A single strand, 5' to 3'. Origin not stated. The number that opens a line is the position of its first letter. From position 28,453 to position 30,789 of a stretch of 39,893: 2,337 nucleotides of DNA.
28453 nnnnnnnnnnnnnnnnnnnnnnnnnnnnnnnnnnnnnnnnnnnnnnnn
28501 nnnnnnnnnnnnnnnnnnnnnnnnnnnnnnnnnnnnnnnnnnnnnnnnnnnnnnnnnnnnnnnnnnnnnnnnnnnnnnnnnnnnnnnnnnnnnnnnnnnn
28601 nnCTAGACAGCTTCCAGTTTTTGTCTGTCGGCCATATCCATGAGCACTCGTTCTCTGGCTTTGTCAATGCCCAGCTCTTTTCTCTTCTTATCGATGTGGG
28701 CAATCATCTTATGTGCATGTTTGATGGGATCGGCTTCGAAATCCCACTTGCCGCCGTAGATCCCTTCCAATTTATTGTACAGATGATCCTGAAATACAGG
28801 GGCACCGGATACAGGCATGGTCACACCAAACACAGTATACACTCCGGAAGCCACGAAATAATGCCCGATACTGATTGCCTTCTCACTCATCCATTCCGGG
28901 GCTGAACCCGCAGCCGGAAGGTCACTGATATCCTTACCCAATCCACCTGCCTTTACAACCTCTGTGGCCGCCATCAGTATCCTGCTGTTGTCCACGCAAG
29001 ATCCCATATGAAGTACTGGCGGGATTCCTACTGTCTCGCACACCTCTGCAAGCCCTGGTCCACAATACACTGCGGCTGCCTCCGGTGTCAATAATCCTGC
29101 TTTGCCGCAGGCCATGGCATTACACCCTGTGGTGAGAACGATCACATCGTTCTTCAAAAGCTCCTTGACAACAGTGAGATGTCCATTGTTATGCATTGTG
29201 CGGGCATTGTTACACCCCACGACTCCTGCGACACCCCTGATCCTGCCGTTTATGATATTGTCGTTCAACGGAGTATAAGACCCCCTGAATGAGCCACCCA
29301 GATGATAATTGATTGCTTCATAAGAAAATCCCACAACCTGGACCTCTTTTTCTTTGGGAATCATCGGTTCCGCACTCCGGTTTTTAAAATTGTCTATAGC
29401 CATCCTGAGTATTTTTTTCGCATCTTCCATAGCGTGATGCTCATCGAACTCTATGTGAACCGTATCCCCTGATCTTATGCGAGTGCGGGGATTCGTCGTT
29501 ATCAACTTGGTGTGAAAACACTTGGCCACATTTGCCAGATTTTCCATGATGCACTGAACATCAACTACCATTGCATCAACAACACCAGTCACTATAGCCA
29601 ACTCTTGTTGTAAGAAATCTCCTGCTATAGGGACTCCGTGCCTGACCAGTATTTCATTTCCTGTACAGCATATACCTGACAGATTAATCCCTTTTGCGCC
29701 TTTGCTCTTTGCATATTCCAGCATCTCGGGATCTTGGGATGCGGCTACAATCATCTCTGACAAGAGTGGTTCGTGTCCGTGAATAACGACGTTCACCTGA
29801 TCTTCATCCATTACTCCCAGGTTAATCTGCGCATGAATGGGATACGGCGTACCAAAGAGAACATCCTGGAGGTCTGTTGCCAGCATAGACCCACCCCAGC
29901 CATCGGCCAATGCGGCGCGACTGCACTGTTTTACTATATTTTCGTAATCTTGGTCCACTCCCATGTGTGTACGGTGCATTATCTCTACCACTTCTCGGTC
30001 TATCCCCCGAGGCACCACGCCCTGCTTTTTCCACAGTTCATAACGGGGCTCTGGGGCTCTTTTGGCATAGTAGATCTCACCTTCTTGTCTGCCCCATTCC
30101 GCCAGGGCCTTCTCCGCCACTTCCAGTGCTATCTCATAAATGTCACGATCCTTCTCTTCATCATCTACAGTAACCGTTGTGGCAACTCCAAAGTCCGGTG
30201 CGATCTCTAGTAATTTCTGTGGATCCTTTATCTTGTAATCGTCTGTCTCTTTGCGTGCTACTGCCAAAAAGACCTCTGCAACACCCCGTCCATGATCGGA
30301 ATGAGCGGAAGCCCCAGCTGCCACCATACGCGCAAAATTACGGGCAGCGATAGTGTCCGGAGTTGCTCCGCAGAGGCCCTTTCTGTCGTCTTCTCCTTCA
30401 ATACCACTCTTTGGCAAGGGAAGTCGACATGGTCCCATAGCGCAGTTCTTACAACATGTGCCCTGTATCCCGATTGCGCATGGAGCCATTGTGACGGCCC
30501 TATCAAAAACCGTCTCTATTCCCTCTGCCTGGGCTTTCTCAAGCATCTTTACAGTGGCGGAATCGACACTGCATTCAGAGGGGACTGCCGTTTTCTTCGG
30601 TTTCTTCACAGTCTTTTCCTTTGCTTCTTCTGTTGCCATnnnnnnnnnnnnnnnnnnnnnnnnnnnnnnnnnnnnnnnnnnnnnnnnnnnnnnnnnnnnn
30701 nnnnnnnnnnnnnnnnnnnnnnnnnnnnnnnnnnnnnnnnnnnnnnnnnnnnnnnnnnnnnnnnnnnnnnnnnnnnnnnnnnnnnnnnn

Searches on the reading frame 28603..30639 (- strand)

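Call 20: search_protein_families(library=pfam, proteins=[window:28603-30639:-], max_evalue=0.00001)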
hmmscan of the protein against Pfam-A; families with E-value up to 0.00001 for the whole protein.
window:28603-30639:- (678 aa): 1 family
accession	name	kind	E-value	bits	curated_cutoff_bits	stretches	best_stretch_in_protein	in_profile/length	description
PF03063.25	Prismane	-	2.8e-176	587.6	27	1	61-638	1-512/513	Prismane/CO dehydrogenase family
